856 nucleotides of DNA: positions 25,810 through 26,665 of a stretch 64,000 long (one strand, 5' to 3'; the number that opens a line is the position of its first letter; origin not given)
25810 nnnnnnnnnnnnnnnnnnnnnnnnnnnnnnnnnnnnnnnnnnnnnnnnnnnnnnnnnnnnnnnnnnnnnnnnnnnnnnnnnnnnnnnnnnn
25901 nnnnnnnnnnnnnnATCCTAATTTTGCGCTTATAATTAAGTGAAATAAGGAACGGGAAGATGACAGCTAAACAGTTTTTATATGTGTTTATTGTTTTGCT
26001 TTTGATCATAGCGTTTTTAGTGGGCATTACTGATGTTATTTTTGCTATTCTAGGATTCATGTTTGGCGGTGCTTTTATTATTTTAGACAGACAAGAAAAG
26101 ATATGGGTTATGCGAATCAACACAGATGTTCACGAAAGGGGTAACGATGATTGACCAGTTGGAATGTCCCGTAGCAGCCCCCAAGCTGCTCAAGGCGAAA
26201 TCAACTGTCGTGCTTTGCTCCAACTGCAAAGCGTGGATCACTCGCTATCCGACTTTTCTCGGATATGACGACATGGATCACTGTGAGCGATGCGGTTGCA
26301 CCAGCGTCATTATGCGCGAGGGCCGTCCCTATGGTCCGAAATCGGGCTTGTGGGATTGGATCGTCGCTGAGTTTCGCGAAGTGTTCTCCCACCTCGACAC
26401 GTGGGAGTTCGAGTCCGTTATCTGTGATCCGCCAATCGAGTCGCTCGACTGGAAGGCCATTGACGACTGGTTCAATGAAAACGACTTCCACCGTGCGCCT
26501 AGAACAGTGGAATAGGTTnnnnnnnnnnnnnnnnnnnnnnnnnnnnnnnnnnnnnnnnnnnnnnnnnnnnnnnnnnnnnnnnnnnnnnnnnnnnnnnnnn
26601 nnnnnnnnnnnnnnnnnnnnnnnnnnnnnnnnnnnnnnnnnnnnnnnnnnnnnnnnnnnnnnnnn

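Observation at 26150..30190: GC-rich 4-kb island inside the late operon: opposite-strand 4-ORF moron plus a beta-helix protein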

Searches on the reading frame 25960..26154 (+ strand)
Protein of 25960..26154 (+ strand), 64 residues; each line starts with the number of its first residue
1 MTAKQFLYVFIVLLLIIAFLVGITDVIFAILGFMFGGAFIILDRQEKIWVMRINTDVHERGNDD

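Call 10: search_protein_families(library=pfam, proteins=[window:25960-26154:+], max_evalue=0.1)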
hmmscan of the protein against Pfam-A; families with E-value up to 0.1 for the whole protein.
window:25960-26154:+ (64 aa): 1 family
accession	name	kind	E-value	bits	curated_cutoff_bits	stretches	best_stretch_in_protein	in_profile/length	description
PF00771.25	FHIPEP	-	0.079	11.9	29.1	1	3-48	255-300/657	FHIPEP family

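Call 11: search_protein_families(library=phrogs, proteins=[window:25960-26154:+], max_evalue=0.1)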
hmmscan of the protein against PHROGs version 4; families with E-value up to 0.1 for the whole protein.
window:25960-26154:+ (64 aa): 2 families
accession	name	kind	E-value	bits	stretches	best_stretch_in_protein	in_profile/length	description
phrog_14595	-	unknown function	0.038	14.4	1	13-62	107-155/217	-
phrog_25941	-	moron, auxiliary metabolic gene and host takeover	0.059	14.7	1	8-39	2-33/68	membrane protein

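Call 70: search_protein_families(library=ncbifam, proteins=[window:25960-26154:+], max_evalue=0.1)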
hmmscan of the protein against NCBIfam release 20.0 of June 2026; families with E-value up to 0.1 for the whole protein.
window:25960-26154:+ (64 aa): 1 family
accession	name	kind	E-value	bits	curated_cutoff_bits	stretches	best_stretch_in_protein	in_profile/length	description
NF041681.1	HGxxPAAW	subfamily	0.095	12.7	33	1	26-50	12-36/55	HGxxPAAW family protein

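Call 71: search_protein_families(library=padloc, proteins=[window:25960-26154:+], max_evalue=0.1)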
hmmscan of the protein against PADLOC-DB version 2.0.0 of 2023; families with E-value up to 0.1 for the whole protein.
window:25960-26154:+ (64 aa): 0 families

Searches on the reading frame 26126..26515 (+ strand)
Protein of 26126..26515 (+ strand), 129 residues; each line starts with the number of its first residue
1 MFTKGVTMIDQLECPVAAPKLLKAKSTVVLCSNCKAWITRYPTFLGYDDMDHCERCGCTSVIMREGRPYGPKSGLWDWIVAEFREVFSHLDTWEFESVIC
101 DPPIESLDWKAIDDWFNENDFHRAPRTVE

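Call 10: search_protein_families(library=pfam, proteins=[window:26126-26515:+], max_evalue=0.1)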
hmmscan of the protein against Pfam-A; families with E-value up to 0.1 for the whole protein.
window:26126-26515:+ (129 aa): 0 families

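Call 11: search_protein_families(library=phrogs, proteins=[window:26126-26515:+], max_evalue=0.1)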
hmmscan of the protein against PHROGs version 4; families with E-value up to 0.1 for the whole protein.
window:26126-26515:+ (129 aa): 0 families

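Call 63: find_encoding_contigs(protein=window:26147-26515:+, flank=5000, max_places=10)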
Protein window:26147-26515:+ (122 aa): 7 contigs read that carry it; 3 places shown.
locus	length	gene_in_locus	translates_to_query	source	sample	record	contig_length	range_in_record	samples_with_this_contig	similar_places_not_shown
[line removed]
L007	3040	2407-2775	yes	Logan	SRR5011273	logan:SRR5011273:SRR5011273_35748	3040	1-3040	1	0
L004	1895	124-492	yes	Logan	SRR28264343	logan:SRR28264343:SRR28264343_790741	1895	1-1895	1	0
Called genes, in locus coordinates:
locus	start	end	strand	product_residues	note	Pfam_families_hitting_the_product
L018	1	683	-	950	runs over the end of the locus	PF13439:Glyco_transf_4, PF00534:Glycos_transf_1, PF13524:Glyco_trans_1_2, PF13692:Glyco_trans_1_4, PF13641:Glyco_tranf_2_3 (weak), PF00535:Glycos_transf_2, PF10111:Glyco_tranf_2_2, PF00535:Glycos_transf_2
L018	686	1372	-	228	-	PF00535:Glycos_transf_2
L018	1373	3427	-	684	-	PF01073:3Beta_HSD, PF01370:Epimerase, PF02719:Polysacc_synt_2, PF04321:RmlD_sub_bind, PF16363:GDP_Man_Dehyd, PF13460:NAD_binding_10, PF03161:LAGLIDADG_2, PF02719:Polysacc_synt_2, +1 more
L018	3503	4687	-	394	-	-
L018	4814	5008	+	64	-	-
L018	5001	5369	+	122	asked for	-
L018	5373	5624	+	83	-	-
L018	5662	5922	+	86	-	-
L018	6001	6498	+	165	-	-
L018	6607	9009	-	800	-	PF19078:Big_12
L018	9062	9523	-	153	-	-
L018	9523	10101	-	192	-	-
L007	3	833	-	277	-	?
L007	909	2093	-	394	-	-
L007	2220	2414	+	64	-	-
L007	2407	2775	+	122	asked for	-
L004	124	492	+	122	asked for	-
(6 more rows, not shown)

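Call 70: search_protein_families(library=ncbifam, proteins=[window:26147-26515:+], max_evalue=0.1)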
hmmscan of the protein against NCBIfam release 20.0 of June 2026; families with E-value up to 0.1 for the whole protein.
window:26147-26515:+ (122 aa): 0 families

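Call 71: search_protein_families(library=padloc, proteins=[window:26147-26515:+], max_evalue=0.1)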
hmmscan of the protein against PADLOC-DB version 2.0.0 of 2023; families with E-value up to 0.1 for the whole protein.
window:26147-26515:+ (122 aa): 0 families
